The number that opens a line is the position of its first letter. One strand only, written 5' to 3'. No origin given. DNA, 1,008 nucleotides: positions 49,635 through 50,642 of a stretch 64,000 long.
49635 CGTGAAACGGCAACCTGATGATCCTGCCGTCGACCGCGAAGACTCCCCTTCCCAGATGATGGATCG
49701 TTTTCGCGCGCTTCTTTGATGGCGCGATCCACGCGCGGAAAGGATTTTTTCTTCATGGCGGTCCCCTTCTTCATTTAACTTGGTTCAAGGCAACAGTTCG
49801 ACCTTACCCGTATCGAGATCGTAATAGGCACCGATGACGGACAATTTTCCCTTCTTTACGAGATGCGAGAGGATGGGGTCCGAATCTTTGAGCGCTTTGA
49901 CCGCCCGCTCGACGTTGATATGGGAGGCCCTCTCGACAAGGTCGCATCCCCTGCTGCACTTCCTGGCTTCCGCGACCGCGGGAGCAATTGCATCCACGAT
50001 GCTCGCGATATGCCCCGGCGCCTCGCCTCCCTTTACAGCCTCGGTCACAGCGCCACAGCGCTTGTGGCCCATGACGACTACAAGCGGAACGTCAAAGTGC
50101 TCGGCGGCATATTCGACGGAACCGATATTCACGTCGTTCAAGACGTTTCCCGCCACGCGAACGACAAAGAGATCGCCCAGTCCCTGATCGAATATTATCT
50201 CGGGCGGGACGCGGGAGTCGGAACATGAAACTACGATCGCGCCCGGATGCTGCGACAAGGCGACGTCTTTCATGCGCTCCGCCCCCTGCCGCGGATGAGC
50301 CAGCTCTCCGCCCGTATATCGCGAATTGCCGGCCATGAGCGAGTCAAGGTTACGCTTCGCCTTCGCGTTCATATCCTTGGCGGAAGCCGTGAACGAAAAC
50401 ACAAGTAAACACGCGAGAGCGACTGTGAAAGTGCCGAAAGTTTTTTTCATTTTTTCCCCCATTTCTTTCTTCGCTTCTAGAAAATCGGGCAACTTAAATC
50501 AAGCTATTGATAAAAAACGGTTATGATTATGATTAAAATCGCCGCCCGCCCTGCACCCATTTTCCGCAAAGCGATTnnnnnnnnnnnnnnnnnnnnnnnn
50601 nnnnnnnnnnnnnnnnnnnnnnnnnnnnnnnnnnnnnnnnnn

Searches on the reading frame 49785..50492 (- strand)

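Call 20: search_protein_families(library=pfam, proteins=[window:49785-50492:-])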
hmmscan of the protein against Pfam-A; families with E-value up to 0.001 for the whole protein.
window:49785-50492:- (235 aa): 1 family
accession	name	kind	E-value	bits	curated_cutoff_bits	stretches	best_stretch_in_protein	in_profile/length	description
PF00484.24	Pro_CA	-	9.8e-43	146.5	25.7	1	85-231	1-156/156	Carbonic anhydrase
